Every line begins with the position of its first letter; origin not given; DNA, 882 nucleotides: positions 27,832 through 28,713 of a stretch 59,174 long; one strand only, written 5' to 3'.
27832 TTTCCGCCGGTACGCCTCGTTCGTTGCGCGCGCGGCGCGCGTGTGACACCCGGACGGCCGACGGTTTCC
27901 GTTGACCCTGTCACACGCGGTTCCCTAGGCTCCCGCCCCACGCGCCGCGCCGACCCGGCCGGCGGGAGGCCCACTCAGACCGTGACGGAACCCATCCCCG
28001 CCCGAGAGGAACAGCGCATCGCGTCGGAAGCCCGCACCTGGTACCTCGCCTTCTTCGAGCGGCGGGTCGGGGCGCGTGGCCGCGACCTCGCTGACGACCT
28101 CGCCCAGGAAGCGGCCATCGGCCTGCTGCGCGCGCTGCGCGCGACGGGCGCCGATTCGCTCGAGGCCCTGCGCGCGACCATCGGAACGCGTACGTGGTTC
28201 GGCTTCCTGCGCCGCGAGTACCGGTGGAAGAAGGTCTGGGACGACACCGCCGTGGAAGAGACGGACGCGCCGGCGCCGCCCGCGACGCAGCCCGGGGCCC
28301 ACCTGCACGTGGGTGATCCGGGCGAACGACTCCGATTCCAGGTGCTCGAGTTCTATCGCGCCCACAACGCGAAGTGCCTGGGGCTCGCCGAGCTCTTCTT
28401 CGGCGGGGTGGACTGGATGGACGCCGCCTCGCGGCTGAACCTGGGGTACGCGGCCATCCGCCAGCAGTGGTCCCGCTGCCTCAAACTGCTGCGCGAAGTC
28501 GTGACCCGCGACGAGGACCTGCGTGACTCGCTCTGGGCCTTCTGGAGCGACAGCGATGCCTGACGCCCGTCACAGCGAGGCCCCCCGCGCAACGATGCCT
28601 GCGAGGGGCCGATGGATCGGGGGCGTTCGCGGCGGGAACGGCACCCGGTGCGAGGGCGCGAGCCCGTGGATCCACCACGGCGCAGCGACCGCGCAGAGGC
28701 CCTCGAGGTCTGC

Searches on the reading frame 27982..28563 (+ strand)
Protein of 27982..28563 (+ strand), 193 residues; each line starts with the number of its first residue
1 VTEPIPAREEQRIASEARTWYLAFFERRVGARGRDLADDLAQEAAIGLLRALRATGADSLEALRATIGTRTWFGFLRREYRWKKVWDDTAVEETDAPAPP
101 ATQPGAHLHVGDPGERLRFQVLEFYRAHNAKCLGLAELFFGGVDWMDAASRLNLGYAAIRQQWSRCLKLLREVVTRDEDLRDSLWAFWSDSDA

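Call 9: search_protein_families(library=ncbifam, proteins=[window:27982-28563:+], max_evalue=0.1)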
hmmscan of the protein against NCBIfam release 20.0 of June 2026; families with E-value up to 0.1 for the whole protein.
window:27982-28563:+ (193 aa): 5 families
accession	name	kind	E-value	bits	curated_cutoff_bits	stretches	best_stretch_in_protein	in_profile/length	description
NF009180.0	PRK12528.1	subfamily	0.003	17.6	184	1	15-80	15-78/165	RNA polymerase sigma factor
NF009181.0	PRK12529.1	equivalog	0.0034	17.6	247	1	15-87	21-95/179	RNA polymerase sigma factor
TIGR02937.1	sigma70-ECF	superfamily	0.0061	16.2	42.9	1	29-89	21-81/165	sigma-70 family RNA polymerase sigma factor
NF009185.0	PRK12533.1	equivalog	0.031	13.9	248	1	37-96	56-118/231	RNA polymerase sigma factor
NF009175.0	PRK12523.1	equivalog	0.036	14.1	271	1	16-80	18-80/172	RNA polymerase sigma factor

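Call 10: search_protein_families(library=pfam, proteins=[window:27982-28563:+], max_evalue=0.01)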
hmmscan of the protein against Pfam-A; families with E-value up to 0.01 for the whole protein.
window:27982-28563:+ (193 aa): 1 family
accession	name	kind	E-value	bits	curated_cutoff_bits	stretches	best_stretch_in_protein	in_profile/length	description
PF04542.20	Sigma70_r2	-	0.0034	17.6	24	1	34-79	20-68/71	Sigma-70 region 2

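Call 13: find_homologous_proteins(query=window:27982-28563:+, max_evalue=0.001)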
Query window:27982-28563:+ (193 aa): 6 proteins with E <= 0.001 among 2360 candidates.
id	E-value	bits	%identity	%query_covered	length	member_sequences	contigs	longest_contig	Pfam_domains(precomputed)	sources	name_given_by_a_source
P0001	3.9e-125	433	100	100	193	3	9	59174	-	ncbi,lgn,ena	-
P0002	3.9e-99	348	83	100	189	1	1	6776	-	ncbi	-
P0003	9.8e-79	282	66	100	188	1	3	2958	-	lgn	-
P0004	6.4e-71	256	62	100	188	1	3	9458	-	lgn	-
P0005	6.3e-70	253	61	100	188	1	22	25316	-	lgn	-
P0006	8.8e-65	236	58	99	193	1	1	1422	-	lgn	-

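Call 16: find_encoding_contigs(protein=P0005, flank=10000, max_places=6)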
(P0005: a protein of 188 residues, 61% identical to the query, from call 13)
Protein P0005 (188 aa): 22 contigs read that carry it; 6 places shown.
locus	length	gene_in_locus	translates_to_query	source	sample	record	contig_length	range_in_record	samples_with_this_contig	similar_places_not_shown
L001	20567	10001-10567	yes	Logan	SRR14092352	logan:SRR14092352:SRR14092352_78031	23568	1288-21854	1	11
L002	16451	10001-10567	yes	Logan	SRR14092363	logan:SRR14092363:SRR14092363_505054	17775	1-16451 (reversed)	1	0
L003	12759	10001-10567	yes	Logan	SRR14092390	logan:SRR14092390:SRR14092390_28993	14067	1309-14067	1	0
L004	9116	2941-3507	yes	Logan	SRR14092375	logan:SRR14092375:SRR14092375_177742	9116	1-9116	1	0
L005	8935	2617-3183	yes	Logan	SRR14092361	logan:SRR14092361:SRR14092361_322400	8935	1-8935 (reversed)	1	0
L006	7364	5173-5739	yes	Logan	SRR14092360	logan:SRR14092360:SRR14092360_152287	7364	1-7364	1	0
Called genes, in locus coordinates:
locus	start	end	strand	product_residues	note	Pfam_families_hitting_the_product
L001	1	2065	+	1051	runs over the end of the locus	PF13176:TPR_7 (faint), PF17874:TPR_MalT (weak), PF00515:TPR_1 (faint), PF07719:TPR_2 (faint), PF13424:TPR_12, PF13374:TPR_10 (weak), PF13424:TPR_12, PF12770:CHAT, +2 more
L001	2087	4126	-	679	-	PF00656:Peptidase_C14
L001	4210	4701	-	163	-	-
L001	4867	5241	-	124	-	-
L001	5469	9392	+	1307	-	PF13517:FG-GAP_3 (weak), PF01839:FG-GAP (faint), PF13517:FG-GAP_3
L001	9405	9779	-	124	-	-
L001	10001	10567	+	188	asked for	-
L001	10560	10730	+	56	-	-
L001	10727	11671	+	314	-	PF13490:zf-HC2 (weak)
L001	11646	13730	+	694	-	PF00082:Peptidase_S8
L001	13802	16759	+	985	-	PF13860:FlgD_ig (weak), PF18962:Por_Secre_tail (weak)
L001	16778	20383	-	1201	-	PF13860:FlgD_ig (weak)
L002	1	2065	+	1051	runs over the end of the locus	PF13176:TPR_7 (faint), PF17874:TPR_MalT (weak), PF00515:TPR_1 (faint), PF07719:TPR_2 (faint), PF13424:TPR_12, PF13374:TPR_10 (weak), PF13424:TPR_12, PF12770:CHAT, +2 more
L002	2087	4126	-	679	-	PF00656:Peptidase_C14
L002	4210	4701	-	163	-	-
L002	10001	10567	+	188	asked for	-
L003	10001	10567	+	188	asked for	-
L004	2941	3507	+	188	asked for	-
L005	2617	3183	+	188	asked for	-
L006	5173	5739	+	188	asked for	-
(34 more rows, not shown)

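Call 17: find_encoding_contigs(protein=P0002, flank=10000, max_places=3)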
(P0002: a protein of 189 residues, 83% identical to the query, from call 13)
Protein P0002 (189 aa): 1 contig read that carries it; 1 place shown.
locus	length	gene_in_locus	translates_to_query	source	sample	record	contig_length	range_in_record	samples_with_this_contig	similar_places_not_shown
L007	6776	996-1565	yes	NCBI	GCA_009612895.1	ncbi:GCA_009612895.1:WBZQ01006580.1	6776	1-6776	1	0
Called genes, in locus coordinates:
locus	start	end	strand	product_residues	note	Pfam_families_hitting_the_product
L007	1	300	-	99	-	?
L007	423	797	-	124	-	-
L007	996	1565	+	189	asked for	-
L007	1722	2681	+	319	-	PF13490:zf-HC2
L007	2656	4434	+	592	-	-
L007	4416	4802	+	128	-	PF00082:Peptidase_S8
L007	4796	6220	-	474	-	-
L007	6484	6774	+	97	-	?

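Call 18: find_encoding_contigs(protein=P0004, flank=10000, max_places=3)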
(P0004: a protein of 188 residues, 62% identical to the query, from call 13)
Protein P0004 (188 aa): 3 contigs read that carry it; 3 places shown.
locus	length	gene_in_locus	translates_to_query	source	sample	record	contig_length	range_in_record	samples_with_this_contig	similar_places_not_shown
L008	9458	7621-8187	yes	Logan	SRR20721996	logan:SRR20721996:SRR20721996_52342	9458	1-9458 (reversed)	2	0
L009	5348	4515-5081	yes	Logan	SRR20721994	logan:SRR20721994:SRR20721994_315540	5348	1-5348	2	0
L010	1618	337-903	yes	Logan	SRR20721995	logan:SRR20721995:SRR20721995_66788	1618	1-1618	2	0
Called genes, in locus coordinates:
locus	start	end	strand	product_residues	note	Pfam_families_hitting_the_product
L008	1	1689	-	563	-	?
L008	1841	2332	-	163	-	-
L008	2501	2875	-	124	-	-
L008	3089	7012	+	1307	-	PF01839:FG-GAP (faint), PF13517:FG-GAP_3, PF13860:FlgD_ig (weak)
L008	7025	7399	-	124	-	-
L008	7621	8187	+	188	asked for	-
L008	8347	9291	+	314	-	PF13490:zf-HC2 (weak)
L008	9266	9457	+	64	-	?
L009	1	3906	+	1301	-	?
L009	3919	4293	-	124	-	-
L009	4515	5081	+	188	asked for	-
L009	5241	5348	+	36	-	?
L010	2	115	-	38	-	?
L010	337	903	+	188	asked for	-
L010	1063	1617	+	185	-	?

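Call 19: find_encoding_contigs(protein=P0003, flank=10000, max_places=3)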
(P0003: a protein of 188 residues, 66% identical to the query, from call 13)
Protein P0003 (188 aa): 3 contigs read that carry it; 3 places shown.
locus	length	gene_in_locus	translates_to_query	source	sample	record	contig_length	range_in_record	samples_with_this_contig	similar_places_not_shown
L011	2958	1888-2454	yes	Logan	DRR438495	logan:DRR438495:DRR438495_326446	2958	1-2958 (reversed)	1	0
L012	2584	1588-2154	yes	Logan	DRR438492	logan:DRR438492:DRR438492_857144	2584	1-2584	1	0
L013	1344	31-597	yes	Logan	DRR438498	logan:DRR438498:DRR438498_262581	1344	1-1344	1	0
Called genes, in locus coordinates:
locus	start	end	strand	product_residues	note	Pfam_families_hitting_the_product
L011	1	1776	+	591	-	?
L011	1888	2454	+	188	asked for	-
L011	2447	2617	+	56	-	-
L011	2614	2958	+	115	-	?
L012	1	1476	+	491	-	?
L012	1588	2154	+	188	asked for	-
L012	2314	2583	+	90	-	?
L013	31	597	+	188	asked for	-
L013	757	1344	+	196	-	?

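Call 20: find_encoding_contigs(protein=P0006, flank=10000, max_places=3)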
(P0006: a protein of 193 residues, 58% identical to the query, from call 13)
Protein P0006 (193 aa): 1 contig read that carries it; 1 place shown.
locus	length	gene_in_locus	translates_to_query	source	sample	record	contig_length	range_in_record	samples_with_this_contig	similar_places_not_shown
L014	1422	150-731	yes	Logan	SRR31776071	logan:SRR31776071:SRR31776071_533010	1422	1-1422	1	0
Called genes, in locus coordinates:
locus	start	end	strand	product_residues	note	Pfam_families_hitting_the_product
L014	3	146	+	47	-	?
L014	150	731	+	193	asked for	-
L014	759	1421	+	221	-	?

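Call 24: list_cluster_members(proteins=[P0001, P0002])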
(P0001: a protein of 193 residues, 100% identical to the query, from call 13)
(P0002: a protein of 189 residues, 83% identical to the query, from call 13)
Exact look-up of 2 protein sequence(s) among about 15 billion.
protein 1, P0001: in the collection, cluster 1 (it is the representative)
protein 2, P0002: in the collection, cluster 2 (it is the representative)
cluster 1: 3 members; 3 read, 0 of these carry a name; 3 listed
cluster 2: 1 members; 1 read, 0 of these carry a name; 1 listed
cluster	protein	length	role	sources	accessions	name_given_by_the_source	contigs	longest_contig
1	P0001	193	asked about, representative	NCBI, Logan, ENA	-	-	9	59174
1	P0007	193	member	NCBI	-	-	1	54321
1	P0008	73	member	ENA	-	-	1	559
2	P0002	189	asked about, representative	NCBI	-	-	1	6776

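Call 25: search_solved_structures(query=A1, max_evalue=10, show_alignments=3)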
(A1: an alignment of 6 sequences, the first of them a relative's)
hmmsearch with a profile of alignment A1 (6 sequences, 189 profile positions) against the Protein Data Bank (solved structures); distinct sequences matched with E-value up to 10: 5.
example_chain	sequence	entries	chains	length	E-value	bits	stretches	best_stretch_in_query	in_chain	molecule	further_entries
4nqw_A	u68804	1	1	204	0.073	15.8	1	104-168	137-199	ECF RNA polymerase sigma factor SigK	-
7oyc_L2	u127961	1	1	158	0.85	12.3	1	57-128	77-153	40S ribosomal protein S11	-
1axd_A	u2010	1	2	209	1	12.1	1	106-148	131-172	GLUTATHIONE S-TRANSFERASE I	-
1bye_A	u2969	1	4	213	1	12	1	106-148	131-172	PROTEIN (GLUTATHIONE S-TRANSFERASE)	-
2fe3_A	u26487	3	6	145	2.1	11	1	101-151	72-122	Peroxide operon regulator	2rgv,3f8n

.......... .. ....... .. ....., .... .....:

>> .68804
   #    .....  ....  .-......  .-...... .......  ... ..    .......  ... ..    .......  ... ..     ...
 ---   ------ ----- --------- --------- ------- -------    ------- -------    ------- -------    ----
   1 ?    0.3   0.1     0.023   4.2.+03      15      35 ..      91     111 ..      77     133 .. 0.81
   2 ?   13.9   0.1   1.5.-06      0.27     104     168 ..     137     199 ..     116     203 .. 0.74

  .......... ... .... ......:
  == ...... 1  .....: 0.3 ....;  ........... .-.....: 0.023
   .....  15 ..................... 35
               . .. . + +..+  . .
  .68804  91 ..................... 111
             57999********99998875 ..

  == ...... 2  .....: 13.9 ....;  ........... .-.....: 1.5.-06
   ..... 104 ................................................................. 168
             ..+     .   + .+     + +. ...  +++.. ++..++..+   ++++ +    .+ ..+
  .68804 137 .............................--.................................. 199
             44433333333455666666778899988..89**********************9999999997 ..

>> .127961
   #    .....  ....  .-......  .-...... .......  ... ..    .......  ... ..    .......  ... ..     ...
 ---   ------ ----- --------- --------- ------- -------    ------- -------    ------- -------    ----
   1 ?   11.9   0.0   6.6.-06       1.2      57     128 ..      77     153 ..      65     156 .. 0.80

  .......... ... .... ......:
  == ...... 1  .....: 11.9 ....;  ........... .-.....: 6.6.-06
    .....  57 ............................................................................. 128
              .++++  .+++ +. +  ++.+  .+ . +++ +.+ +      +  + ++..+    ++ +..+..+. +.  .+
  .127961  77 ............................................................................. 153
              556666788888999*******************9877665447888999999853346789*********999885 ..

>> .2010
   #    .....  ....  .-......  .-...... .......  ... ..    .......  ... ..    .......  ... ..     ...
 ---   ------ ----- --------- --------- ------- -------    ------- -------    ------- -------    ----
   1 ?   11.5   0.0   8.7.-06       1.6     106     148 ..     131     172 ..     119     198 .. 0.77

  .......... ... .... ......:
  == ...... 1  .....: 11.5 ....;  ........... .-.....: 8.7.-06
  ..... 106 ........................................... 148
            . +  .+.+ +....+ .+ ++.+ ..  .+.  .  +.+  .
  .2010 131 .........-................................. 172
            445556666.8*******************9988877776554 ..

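Call 33: predict_structure(alignment_id=A1)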
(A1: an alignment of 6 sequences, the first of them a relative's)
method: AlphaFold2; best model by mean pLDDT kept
length: 193 residues; sequences in the alignment: 6
mean_pLDDT: 65.0   pTM: 0.45
mean pLDDT of the five models: 65.0, 60.3, 58.6, 58.3, 57.8
residues with pLDDT >= 90: 8; 70-90: 65; 50-70: 84; < 50: 36
segments of 3 or more residues with pLDDT < 50: 66-75, 89-110, 191-193
pLDDT, mean of each block of 10 residues (from residue 1): 62 69 59 62 65 64 51 49 50 32 40 70 87 89 80 84 87 77 65 34
secondary structure, 60 per line:
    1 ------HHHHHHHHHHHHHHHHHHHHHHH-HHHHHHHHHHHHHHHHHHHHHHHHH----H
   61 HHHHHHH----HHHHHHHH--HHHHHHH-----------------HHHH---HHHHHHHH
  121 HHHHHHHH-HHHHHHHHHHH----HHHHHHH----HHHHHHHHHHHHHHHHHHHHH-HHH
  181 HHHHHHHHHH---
elements in order: H7-29 H31-55 H60-67 H72-79 H82-88 H106-109 H113-128 H130-140 H145-151 H156-176 H178-190

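Call 35: search_protein_representatives(alignment_id=A1)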
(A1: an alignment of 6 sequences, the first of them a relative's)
Query: 6 sequences, 189 profile positions. Proteins with E-value up to 0.001 (for the whole library): 312; up to 1e-10: 159; up to 1e-30: 10. The best 150 are listed.
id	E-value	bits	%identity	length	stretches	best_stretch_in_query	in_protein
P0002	1.3e-103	360.7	-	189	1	1-189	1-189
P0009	1.5e-36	142.0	-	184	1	16-176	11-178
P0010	6.0e-36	140.0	-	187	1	6-170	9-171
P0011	2.7e-33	131.4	-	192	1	16-177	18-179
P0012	8.2e-33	129.8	-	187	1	16-172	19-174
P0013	1.5e-32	129.0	-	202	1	35-171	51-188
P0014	2.1e-32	128.5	-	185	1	27-178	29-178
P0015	9.6e-32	126.3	-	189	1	20-176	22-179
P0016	1.3e-31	125.9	-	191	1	36-173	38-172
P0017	6.5e-31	123.6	-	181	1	32-178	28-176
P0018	1.7e-30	122.2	-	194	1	36-176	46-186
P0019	2.7e-30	121.6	-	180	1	27-177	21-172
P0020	4.9e-30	120.8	-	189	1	30-183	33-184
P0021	1.2e-29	119.6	-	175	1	16-176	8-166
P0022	2.5e-29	118.5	-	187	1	35-173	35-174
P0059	8.3e-25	103.7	-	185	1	5-174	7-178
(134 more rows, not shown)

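Call 37: fold_search(model_id=the predicted structure, library=pdb)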
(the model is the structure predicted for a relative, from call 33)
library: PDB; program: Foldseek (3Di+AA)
matches with E <= 10: 115; with E <= 0.001: 0
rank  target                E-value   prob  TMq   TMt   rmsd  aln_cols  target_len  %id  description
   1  9a4r_A                5.7e-02  0.75  0.23  0.20  21.4       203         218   16  Integrative model of RPSH-RPOB by crosslinking MS and deep learning (released 2024-09-18)
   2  6dv9_F                1.5e-01  0.91  0.29  0.32  22.0       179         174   13  Crystal structure of Mycobacterium tuberculosis transcription initiation complex(ECF sigma factor L) containing 5nt RN (released 2019-02-20)
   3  9m9e_F                1.5e-01  0.57  0.22  0.24  18.0       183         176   15  Structural Basis of Pausing During Transcription Initiation in Mycobacterium tuberculosis (released 2026-01-14)
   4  8hkc_E                2.0e-01  0.41  0.24  0.18  26.4       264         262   14  Cryo-EM structure of E. coli RNAP sigma32 complex (released 2023-05-31)
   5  9m9d_F                2.1e-01  0.51  0.23  0.26  22.1       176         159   16  Structural Basis of Pausing During Transcription Initiation in Mycobacterium tuberculosis (released 2026-01-14)
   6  5uxx_C                2.2e-01  0.75  0.26  0.29   9.7       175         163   15  Co-crystal structure of the sigma factor RpoE in complex with the anti-sigma factor NepR from Bartonella quintana (released 2018-02-28)
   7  8z6g_B                2.2e-01  0.75  0.25  0.29  12.0       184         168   18  the AlgU-MucAcyto complex structure in Pseudomonas aeruginosa (released 2024-05-08)
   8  6kon_F                2.2e-01  0.66  0.25  0.27  22.4       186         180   13  Mycobacterium tuberculosis initial transcription complex comprising sigma H and 5'-OH RNA of 5 nt (released 2020-03-11)
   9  6in7_B                2.3e-01  0.66  0.24  0.26  12.0       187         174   18  Crystal structure of AlgU in complex with MucA(cyto) (released 2019-07-24)
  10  6jcy_F                2.7e-01  0.44  0.23  0.26  22.5       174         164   16  Mycobacterium tuberculosis RNA polymerase transcription initiation open complex with a chimeric ECF sigma factor sigH/ (released 2019-05-29)
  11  7l7b_F                3.4e-01  0.72  0.32  0.23  25.4       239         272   17  Clostridioides difficile RNAP with fidaxomicin (released 2022-02-02)
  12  8z6g_D                3.6e-01  0.47  0.24  0.27  11.6       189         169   18  the AlgU-MucAcyto complex structure in Pseudomonas aeruginosa (released 2024-05-08)
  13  9ukp_F                3.8e-01  0.66  0.32  0.19  24.1       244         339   16  CryoEM structure of the T.thermophilus transcription initiation complex bound to Ap4A-C, -1 dC in the template DNA str (released 2025-10-22)
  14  6dxo_A                3.9e-01  0.89  0.27  0.36  12.7       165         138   14  1.8 A structure of RsbN-BldN complex. (released 2018-07-11)
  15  5zx2_F                3.9e-01  0.60  0.28  0.30  23.0       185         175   14  Mycobacterium tuberculosis RNA polymerase transcription initiation complex with ECF sigma factor sigma H and 7nt RNA (released 2019-03-20)
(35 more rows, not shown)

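Call 38: find_homologous_proteins(query=A2, max_evalue=0.00001)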
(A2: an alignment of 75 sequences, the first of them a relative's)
Query A2 (75 sequences) (193 aa, profile of the alignment): 12 proteins with E <= 0.00001 among 8000 candidates.
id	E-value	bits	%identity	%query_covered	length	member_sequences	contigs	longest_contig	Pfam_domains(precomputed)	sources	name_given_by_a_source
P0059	2.6e-60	221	40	73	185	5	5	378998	PF04542.21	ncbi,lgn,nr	ncbi:MAG: sigma-70 family RNA polymerase sigma factor [bacterium]|nr:sigma-70 family RNA polymerase 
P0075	5.8e-59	217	35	77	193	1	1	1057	PF04542.21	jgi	jgi:RNA polymerase sigma factor (sigma-70 family)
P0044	1.6e-57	212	37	94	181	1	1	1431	PF04542.21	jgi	-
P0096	1.3e-55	206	35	78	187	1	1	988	PF04542.21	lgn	-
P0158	2.0e-55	205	37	70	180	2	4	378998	PF04542.21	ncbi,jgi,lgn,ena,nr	ncbi:MAG: sigma-70 family RNA polymerase sigma factor [bacterium]|jgi:DNA-directed RNA polymerase sp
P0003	1.1e-54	203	66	100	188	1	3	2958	-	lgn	-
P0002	6.2e-54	200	83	100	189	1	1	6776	-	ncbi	-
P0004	1.0e-53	200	62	100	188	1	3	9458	-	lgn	-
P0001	4.6e-53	197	100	100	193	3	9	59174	-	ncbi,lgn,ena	-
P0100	5.1e-48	181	32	83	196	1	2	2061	-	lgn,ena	-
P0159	3.6e-6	45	28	38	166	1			PF04542.21,PF08281.19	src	-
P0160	4.9e-6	44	30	53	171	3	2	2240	PF13384.13,PF04542.21,PF08281.19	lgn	-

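Call 39: find_encoding_contigs(protein=P0059, flank=10000, max_places=3)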
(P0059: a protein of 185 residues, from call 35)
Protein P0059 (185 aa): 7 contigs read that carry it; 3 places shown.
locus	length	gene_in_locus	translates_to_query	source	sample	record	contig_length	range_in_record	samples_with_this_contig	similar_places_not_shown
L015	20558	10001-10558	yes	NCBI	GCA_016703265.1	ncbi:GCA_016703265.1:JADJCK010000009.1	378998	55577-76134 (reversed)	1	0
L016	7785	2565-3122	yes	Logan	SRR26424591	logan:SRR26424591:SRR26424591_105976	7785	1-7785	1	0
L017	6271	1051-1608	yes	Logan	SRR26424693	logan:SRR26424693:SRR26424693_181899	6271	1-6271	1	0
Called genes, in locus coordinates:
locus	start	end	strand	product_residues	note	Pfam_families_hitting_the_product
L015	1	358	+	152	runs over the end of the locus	PF00326:Peptidase_S9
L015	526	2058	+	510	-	PF00246:Peptidase_M14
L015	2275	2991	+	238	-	-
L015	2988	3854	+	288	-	PF08843:AbiEii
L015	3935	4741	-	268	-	PF03883:H2O2_YaaD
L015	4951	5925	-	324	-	PF01885:PTS_2-RNA (faint)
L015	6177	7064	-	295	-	PF04986:Y2_Tnp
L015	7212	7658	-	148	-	PF14319:Zn_Tnp_IS91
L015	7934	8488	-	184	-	-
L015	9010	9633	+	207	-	-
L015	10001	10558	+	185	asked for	PF04542:Sigma70_r2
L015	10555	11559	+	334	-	PF13490:zf-HC2 (faint)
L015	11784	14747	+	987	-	PF13424:TPR_12, PF24885:TPR_NPHP3, PF13374:TPR_10, PF13424:TPR_12, PF13374:TPR_10, PF13424:TPR_12, PF13424:TPR_12, PF17874:TPR_MalT, +21 more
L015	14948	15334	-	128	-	-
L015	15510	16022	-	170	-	PF13328:HD_4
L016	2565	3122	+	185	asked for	PF04542:Sigma70_r2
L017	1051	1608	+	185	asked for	PF04542:Sigma70_r2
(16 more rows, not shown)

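Call 40: find_encoding_contigs(protein=P0158, flank=10000, max_places=3)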
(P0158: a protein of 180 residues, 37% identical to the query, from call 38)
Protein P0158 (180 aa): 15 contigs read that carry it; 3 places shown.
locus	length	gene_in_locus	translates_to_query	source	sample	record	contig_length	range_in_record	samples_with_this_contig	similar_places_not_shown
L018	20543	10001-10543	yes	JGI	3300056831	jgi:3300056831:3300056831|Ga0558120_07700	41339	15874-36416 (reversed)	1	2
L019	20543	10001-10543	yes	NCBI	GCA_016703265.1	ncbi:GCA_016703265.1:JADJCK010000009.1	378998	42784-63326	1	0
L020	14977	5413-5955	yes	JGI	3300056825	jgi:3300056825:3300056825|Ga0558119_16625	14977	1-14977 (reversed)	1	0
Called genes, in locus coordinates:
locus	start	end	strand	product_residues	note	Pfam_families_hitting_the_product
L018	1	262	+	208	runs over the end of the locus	-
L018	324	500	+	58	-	-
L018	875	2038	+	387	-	PF13036:LpoB (weak), PF03783:CsgG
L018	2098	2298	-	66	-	-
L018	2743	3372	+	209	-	-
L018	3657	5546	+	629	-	-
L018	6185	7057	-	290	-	-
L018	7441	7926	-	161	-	PF00665:rve, PF13683:rve_3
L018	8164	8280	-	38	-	-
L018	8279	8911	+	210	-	-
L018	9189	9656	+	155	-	-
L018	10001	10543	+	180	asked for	PF04542:Sigma70_r2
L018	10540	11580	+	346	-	PF13490:zf-HC2 (faint)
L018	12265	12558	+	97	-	-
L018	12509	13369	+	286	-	-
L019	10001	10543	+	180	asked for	PF04542:Sigma70_r2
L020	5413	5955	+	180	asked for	PF04542:Sigma70_r2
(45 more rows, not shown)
